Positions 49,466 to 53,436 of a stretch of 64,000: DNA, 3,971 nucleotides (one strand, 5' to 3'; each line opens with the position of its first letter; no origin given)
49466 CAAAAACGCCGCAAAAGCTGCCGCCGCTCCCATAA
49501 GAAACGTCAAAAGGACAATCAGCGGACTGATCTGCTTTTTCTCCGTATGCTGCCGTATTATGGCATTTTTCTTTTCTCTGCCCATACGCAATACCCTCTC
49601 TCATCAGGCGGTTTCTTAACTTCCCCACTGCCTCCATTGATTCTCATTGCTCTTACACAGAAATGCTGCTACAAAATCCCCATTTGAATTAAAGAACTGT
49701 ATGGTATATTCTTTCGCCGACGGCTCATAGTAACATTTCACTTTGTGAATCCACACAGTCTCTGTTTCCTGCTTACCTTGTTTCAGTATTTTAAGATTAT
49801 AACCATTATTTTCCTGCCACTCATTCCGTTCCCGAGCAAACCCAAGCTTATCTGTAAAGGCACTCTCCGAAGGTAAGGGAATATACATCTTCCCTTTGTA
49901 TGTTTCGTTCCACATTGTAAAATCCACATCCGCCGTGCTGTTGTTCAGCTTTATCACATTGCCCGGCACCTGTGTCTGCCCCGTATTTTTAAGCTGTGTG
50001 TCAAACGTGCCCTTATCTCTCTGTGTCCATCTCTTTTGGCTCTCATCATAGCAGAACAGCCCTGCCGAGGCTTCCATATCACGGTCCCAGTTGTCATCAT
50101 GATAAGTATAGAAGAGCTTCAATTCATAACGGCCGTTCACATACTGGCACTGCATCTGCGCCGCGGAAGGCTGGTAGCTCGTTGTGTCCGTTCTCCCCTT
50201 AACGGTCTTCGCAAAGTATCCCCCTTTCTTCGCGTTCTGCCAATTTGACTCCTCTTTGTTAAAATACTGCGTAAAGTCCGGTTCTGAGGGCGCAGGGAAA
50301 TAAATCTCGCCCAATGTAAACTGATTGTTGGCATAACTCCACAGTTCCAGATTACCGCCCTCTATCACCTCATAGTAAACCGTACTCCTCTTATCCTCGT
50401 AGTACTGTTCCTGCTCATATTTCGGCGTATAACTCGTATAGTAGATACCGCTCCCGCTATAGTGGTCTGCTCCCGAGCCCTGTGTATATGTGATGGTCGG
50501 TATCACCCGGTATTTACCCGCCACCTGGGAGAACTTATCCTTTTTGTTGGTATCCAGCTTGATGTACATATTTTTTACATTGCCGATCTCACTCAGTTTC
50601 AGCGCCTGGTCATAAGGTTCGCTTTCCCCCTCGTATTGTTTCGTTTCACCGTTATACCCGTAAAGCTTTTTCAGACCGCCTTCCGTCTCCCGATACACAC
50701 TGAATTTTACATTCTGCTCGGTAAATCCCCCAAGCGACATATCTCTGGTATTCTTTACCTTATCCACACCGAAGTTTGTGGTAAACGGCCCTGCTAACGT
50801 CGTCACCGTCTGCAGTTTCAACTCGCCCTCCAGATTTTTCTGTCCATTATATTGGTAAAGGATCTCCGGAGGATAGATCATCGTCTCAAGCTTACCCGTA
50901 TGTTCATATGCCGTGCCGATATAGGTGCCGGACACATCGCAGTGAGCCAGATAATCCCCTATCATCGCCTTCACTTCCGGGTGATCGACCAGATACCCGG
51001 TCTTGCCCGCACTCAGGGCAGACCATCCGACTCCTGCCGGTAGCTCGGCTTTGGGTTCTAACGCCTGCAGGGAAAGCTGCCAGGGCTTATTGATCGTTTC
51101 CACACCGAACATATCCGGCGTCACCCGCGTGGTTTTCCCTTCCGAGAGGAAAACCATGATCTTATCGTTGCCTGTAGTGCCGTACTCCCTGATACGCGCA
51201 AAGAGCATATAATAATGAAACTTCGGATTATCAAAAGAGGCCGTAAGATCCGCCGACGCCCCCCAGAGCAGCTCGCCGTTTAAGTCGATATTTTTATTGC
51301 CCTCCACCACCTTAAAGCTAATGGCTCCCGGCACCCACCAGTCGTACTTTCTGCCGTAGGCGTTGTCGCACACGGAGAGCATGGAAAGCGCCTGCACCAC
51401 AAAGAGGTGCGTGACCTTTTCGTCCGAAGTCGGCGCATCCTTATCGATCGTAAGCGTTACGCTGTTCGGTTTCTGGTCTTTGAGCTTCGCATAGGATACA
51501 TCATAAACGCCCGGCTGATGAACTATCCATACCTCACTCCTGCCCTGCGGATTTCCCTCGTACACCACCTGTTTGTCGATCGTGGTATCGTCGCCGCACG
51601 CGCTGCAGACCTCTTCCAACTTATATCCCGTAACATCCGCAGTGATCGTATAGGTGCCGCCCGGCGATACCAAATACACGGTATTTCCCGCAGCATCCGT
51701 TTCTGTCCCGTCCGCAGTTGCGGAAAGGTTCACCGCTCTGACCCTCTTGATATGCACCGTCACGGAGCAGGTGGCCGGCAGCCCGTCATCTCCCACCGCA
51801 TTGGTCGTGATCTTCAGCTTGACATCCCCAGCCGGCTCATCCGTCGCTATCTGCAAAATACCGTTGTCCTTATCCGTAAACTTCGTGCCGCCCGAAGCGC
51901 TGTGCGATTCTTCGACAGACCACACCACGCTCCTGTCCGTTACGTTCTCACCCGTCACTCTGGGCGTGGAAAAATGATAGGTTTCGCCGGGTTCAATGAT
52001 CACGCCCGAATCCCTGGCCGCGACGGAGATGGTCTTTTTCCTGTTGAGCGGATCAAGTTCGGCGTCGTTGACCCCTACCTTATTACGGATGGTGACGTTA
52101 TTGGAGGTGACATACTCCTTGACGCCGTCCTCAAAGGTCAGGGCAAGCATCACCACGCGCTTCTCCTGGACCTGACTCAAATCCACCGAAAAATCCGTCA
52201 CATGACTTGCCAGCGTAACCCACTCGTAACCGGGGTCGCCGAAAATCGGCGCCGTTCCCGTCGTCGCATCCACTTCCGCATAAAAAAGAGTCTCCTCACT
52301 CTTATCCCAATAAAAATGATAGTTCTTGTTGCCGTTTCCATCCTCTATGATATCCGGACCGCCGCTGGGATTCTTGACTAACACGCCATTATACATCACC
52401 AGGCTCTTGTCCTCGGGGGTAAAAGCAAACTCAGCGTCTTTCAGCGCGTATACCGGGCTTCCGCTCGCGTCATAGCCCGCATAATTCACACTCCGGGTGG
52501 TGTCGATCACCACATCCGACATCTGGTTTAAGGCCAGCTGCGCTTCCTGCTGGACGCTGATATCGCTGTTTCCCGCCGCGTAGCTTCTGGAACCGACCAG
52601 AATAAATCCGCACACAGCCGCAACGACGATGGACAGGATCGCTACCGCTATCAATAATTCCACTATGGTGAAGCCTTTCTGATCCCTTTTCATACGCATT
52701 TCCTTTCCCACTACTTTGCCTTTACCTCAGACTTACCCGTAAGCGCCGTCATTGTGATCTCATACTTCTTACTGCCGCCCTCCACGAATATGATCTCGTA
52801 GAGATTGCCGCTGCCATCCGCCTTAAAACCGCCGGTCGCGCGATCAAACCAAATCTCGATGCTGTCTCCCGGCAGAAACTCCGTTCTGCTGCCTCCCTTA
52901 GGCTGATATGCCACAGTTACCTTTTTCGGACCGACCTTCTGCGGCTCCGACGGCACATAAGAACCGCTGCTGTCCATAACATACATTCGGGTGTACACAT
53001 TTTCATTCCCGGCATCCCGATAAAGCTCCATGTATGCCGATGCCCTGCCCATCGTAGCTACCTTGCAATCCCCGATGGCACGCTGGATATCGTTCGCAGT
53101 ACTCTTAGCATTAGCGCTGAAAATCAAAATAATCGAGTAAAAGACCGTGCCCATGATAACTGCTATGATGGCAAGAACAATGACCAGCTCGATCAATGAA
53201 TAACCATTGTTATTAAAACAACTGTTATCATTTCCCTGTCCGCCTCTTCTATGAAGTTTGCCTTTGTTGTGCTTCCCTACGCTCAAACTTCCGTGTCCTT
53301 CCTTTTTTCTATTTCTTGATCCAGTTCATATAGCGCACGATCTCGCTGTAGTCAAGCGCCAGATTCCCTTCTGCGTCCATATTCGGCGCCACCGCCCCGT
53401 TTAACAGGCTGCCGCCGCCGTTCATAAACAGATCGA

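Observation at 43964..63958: Type IV pilus-like locus whose minor-pilin block is made of giant modular proteins and ends in a ~1873-aa stalked protein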

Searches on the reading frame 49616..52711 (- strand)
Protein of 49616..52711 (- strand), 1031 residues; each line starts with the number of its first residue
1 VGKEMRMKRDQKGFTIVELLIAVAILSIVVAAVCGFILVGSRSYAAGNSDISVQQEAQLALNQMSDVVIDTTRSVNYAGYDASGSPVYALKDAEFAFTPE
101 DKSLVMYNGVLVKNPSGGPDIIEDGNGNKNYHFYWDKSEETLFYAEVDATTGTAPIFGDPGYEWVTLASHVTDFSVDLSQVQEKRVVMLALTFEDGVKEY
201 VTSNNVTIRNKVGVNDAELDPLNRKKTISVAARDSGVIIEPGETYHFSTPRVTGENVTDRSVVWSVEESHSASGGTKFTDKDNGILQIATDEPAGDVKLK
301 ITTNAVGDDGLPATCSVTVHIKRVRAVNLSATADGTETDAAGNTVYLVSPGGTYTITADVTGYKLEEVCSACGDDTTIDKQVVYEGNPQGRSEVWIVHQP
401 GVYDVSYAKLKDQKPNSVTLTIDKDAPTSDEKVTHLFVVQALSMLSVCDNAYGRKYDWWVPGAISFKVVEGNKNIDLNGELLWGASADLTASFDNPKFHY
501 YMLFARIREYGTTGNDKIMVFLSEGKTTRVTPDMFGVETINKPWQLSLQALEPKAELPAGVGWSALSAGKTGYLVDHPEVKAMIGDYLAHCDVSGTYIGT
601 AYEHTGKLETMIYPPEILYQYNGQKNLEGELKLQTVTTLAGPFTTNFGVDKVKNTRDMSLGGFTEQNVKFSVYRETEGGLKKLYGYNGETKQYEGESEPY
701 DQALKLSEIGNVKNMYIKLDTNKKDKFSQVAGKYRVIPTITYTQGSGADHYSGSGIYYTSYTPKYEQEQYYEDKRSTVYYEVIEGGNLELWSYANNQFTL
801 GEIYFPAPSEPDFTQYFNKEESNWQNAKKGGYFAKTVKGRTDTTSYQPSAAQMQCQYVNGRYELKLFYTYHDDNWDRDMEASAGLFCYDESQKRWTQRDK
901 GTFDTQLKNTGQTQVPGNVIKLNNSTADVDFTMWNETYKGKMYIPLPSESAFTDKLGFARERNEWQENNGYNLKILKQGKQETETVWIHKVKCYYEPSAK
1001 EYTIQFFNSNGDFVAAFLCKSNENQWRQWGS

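Call 4: search_protein_families(library=pfam, proteins=[window:49616-52711:-], max_evalue=0.1)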
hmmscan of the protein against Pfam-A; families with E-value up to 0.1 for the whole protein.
window:49616-52711:- (1031 aa): 4 families
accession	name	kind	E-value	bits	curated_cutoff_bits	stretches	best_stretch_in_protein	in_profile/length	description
PF07963.17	N_methyl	-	1.4e-08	34.4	21.2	1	9-33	2-26/27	Prokaryotic N-terminal methylation motif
PF13715.12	CarbopepD_reg_2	-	0.016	15.6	32.2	1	327-385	19-77/88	CarboxypepD_reg-like domain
PF13620.12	CarboxypepD_reg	-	0.048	14.5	32.3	0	329-368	25-64/82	Carboxypeptidase regulatory-like domain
PF02018.23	CBM_4_9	-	0.088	13.6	25.9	0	192-249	8-69/136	Carbohydrate binding domain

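Call 5: search_protein_families(library=ncbifam, proteins=[window:49616-52711:-], max_evalue=0.1)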
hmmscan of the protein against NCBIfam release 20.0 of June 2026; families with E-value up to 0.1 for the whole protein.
window:49616-52711:- (1031 aa): 14 families
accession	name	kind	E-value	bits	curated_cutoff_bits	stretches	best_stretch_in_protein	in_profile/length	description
TIGR02532.1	IV_pilin_GFxxxE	domain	6e-06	25.9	16.3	1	11-33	1-23/24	prepilin-type N-terminal cleavage/methylation domain-containing protein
TIGR02599.1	TIGR02599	subfamily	0.00043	19.6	256.5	1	13-72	1-60/361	Verru_Chthon cassette protein C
NF041002.1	pilin_ComGF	equivalog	0.00088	19.5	80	1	11-68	1-56/139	competence type IV pilus minor pilin ComGF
NF007848.0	PRK10557.1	equivalog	0.00098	18.5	120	1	5-61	4-60/192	prepilin peptidase-dependent protein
NF038304.1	EPS_HpsC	equivalog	0.0027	17.3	200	1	4-40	13-49/318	hormogonium polysaccharide secretion pseudopilin HpsC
TIGR02523.1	type_IV_pilV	equivalog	0.003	18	52.2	1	11-67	1-54/139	type IV pilus modification protein PilV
NF041775.1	typeIV_PilA_Myxo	equivalog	0.0043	17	400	1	6-44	5-44/214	type IV pilin protein PilA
TIGR01707.1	gspI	equivalog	0.0077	16.7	44.35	1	13-34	1-22/101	type II secretion system minor pseudopilin GspI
NF041013.1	T4P_ComGE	equivalog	0.0088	16.1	49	1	11-33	3-25/83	competence type IV pilus minor pilin ComGE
NF007660.0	PRK10332.1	equivalog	0.011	16.2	86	1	9-46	6-43/107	prepilin-type N-terminal cleavage/methylation domain-containing protein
NF038303.1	EPS_HpsB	equivalog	0.011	15.8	150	1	11-36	2-27/211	hormogonium polysaccharide secretion pseudopilin HpsB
NF007862.0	PRK10574.1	equivalog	0.038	14.1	138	1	10-31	3-24/145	prepilin peptidase-dependent pilin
NF007800.0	PRK10506.1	equivalog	0.052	13.4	158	1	7-31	4-28/163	prepilin peptidase-dependent protein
TIGR01708.2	typeII_sec_gspH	equivalog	0.083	12.9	80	0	11-34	1-24/169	type II secretion system minor pseudopilin GspH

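Call 19: search_solved_structures(query=window:49616-52711:-, max_evalue=1)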
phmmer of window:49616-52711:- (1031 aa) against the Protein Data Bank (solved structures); distinct sequences matched with E-value up to 1: 3.
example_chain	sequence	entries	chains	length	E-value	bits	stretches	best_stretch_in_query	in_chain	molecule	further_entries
7tgg_A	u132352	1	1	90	0.013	16.7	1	6-51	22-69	Geopilin domain 1 protein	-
9egp_A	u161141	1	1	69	0.013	16.7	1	7-50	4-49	Geopilin domain 1 protein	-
9laa_A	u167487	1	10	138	0.25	12.4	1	3-33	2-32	Type IV pilin protein PilA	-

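Call 59: search_solved_structures(query=A5, max_evalue=1)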
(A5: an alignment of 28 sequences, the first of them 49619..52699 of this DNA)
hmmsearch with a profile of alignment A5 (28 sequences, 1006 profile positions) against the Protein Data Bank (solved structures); distinct sequences matched with E-value up to 1: 6.
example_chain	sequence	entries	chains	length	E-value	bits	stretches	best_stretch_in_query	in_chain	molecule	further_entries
7tgg_A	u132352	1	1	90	0.00027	22.3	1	7-52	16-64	Geopilin domain 1 protein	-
9egp_A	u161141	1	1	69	0.00092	20.6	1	14-41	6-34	Geopilin domain 1 protein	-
9laa_A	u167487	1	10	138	0.0044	18.3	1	8-36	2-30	Type IV pilin protein PilA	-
9lab_B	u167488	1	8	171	0.12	13.6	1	14-37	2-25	MSHA major pilin subunit MshA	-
1ywk_A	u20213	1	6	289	0.27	12.4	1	104-161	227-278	4-deoxy-L-threo-5-hexosulose-uronate ketol-isomerase 1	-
7wea_H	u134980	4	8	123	0.29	12.3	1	922-996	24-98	The heavy chain of Fab XGv347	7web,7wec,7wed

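Call 61: search_protein_families(library=pfam, alignment_id=A5, max_evalue=0.01)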
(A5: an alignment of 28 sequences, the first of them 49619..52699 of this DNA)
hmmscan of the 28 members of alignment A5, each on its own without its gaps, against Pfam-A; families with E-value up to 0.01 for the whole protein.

A. member 1, window:49619-52699:- (1027 aa): 1 family
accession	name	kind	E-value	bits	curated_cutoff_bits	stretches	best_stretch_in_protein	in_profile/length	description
PF07963.17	N_methyl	-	1.4e-08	34.4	21.2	1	5-29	2-26/27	Prokaryotic N-terminal methylation motif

B. families by the number of members that match (of 28 scanned): 2 families
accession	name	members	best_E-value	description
PF07963.17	N_methyl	28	2.9e-09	Prokaryotic N-terminal methylation motif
PF14607.12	GxDLY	1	0.00042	N-terminus of Esterase_SGNH_hydro-type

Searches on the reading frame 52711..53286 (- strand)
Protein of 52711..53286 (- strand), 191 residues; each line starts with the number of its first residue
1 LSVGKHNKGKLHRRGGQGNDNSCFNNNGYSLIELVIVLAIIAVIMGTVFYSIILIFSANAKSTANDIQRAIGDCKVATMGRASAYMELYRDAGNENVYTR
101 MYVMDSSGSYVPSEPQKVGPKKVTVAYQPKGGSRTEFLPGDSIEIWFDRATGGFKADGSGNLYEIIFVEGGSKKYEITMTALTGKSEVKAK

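Call 4: search_protein_families(library=pfam, proteins=[window:52711-53286:-], max_evalue=0.1)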
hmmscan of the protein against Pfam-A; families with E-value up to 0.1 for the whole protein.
window:52711-53286:- (191 aa): 1 family
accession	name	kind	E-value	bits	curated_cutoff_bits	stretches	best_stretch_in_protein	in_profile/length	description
PF07963.17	N_methyl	-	3.5e-07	30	21.2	1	25-48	3-26/27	Prokaryotic N-terminal methylation motif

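Call 5: search_protein_families(library=ncbifam, proteins=[window:52711-53286:-], max_evalue=0.1)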
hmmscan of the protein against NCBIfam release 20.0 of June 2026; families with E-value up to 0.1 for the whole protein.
window:52711-53286:- (191 aa): 8 families
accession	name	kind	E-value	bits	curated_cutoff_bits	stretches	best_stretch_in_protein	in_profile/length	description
TIGR02532.1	IV_pilin_GFxxxE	domain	6.4e-06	25.8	16.3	1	27-47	2-22/24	prepilin-type N-terminal cleavage/methylation domain-containing protein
NF041013.1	T4P_ComGE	equivalog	1.4e-05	25.1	49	1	25-61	2-38/83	competence type IV pilus minor pilin ComGE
TIGR01708.2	typeII_sec_gspH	equivalog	0.00047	20.2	80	1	27-70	2-46/169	type II secretion system minor pseudopilin GspH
NF041775.1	typeIV_PilA_Myxo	equivalog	0.009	16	400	1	25-62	9-45/214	type IV pilin protein PilA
NF007800.0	PRK10506.1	equivalog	0.014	15.2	158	1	23-47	5-29/163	prepilin peptidase-dependent protein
NF040982.1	ComGD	equivalog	0.023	15.1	70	1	26-133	1-109/139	competence type IV pilus minor pilin ComGD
TIGR02596.1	TIGR02596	subfamily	0.024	14.7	70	1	30-64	2-37/196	Verru_Chthon cassette protein D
NF007862.0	PRK10574.1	equivalog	0.04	14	138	1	25-45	3-23/145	prepilin peptidase-dependent pilin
